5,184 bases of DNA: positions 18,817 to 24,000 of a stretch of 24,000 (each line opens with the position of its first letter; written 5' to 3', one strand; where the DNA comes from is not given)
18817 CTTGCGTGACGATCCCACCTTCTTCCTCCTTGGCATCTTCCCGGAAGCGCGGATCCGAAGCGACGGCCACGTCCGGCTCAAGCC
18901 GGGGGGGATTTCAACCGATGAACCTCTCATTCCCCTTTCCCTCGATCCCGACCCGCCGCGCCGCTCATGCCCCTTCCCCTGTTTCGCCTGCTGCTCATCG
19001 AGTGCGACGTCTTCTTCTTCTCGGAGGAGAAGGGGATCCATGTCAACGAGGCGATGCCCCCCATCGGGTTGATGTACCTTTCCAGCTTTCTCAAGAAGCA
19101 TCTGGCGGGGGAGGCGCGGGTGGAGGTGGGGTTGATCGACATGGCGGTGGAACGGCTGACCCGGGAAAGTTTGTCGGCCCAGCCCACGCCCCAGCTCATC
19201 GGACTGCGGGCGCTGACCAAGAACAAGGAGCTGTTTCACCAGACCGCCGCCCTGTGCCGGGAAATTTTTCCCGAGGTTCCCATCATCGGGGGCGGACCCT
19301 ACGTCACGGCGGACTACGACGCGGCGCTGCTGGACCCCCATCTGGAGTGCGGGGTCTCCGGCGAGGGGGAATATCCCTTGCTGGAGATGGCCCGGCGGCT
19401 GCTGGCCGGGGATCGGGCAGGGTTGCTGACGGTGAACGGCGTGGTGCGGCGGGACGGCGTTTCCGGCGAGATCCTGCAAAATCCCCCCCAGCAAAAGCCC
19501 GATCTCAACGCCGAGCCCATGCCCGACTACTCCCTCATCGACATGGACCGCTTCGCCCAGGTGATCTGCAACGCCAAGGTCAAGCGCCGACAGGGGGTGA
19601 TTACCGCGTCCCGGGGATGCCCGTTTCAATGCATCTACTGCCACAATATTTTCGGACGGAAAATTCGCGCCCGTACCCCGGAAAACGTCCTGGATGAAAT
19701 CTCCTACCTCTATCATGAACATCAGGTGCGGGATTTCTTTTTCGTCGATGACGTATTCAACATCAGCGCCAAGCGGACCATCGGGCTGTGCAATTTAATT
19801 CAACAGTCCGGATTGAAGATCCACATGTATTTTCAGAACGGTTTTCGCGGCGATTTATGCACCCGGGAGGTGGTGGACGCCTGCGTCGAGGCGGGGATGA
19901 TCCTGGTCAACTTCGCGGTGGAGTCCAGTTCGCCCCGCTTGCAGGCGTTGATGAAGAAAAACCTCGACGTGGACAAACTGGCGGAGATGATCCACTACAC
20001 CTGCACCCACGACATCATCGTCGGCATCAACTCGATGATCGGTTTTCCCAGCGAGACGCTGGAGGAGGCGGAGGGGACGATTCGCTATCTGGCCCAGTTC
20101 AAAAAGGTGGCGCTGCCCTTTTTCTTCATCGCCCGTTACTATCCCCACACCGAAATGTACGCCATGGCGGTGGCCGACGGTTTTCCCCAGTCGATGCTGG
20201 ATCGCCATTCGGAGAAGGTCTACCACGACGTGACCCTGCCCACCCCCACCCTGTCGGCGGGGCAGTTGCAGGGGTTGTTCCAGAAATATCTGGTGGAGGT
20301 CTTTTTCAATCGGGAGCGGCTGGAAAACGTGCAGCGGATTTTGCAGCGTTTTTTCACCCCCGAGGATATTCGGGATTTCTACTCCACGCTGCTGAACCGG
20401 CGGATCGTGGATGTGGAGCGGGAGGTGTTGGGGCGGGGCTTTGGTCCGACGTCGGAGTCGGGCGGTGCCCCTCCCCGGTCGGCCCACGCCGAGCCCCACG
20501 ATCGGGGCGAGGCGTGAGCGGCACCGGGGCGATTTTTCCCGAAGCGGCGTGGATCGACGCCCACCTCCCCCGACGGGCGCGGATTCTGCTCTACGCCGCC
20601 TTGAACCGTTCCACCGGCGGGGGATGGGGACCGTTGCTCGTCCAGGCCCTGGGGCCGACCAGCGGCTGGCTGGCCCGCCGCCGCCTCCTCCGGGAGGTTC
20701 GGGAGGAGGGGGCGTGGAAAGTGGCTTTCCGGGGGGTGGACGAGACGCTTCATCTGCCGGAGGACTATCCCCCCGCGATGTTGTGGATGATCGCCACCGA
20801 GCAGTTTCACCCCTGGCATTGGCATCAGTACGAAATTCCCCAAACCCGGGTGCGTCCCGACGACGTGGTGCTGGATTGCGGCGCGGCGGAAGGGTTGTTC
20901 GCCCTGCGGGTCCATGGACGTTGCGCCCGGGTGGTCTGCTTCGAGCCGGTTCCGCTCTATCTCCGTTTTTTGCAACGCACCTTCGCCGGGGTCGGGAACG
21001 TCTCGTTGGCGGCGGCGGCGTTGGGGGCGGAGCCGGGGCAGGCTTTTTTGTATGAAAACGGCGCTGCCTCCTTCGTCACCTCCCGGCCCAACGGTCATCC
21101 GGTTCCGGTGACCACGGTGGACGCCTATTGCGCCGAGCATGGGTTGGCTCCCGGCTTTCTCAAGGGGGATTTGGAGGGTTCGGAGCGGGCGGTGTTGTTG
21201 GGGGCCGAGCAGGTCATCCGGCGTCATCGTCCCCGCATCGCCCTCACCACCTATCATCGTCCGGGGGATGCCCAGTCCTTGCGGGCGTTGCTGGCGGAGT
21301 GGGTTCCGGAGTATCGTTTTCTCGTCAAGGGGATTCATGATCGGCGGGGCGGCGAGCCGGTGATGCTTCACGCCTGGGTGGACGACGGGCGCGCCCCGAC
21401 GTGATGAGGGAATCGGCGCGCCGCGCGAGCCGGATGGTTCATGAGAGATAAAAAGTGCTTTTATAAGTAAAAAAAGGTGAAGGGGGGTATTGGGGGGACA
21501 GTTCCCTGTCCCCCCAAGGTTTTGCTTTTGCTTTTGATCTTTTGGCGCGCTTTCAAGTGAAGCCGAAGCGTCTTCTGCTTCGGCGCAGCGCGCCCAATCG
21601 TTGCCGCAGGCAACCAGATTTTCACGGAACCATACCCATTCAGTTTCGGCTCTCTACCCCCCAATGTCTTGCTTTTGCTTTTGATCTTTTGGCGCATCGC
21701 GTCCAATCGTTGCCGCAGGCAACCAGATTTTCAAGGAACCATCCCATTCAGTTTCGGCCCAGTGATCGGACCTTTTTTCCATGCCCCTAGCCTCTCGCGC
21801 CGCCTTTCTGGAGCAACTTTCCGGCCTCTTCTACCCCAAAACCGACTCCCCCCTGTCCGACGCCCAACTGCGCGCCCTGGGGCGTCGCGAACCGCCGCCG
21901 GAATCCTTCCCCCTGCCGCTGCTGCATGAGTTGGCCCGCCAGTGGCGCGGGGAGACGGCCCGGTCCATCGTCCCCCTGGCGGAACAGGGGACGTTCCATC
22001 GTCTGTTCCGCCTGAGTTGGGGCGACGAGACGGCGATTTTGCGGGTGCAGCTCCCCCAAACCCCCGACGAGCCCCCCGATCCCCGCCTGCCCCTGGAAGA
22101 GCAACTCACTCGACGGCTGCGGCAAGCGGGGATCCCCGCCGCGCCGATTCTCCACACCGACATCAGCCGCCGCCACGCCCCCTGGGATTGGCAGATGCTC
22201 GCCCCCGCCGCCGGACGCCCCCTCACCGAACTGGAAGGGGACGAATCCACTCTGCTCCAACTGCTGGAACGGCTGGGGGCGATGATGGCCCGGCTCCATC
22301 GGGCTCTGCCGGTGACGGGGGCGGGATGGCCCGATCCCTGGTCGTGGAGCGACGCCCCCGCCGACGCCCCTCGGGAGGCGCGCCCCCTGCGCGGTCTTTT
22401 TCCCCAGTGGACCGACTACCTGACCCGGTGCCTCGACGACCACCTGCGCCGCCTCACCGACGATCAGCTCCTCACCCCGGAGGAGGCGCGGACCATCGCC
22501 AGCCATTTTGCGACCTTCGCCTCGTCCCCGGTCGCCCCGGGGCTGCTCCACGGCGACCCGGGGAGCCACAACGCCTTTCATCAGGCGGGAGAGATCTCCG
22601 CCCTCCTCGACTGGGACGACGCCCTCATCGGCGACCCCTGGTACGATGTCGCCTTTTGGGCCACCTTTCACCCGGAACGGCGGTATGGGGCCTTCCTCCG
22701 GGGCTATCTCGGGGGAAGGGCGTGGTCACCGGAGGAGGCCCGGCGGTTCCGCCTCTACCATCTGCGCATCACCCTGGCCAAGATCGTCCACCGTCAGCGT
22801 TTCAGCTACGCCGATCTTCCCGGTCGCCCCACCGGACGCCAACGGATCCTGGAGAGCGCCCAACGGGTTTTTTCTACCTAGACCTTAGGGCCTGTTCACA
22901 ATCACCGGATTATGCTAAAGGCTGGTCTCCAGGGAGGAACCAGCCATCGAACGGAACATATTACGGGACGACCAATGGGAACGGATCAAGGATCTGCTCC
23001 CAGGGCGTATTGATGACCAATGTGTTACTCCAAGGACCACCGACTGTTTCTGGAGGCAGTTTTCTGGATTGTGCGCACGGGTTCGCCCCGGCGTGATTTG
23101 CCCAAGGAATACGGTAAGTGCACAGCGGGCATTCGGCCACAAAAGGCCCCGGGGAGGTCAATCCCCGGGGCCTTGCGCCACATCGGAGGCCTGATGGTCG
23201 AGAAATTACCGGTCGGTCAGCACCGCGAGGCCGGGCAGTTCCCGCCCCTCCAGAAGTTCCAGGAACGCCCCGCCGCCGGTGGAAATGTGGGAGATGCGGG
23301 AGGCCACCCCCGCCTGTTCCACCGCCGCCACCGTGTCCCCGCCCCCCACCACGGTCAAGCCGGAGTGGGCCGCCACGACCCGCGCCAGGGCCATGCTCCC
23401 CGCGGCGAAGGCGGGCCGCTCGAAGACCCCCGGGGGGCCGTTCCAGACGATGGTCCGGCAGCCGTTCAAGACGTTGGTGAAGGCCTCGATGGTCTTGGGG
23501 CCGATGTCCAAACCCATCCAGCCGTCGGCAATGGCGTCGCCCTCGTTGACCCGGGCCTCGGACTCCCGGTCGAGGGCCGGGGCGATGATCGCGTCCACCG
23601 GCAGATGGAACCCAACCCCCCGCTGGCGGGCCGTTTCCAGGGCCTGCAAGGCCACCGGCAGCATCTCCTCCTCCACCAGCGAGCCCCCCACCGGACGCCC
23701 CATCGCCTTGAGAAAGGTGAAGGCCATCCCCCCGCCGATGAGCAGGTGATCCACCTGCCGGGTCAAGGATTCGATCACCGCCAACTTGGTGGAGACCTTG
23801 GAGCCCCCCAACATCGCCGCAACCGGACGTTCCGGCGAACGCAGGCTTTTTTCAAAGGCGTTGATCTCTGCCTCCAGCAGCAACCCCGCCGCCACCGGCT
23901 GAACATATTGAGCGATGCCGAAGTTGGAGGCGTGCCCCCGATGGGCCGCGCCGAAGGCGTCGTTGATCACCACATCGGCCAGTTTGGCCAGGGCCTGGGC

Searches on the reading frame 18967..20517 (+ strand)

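Call 13: search_protein_families(library=pfam, proteins=[window:18967-20517:+], max_evalue=0.001)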
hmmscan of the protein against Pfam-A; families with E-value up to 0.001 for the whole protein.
window:18967-20517:+ (516 aa): 2 families
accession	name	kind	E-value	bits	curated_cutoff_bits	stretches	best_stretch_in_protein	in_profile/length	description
PF04055.27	Radical_SAM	-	1.3e-18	68.1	29.5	1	214-375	3-166/166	Radical SAM superfamily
PF02310.24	B12-binding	-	1.3e-11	44.9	32.1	1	26-140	8-119/121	B12 binding domain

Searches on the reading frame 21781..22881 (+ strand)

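Call 13: search_protein_families(library=pfam, proteins=[window:21781-22881:+], max_evalue=0.001)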
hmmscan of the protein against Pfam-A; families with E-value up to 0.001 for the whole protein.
window:21781-22881:+ (366 aa): 2 families
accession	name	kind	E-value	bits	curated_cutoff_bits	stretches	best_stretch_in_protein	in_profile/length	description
PF01636.29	APH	-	3.2e-22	79.9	23.2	1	73-314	11-232/239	Phosphotransferase enzyme family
PF03881.20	Fructosamin_kin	-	0.00038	20.2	22.4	1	164-334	106-266/288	Fructosamine kinase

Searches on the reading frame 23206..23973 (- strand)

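Call 57: search_protein_families(library=pfam, proteins=[window:23206-23973:-], max_evalue=0.0001)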
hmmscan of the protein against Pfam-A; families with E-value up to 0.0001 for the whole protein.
window:23206-23973:- (255 aa): 1 family
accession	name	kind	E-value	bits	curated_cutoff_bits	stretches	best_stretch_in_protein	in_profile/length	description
PF00162.24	PGK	-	1.6e-92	310.9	27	1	2-244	136-379/379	Phosphoglycerate kinase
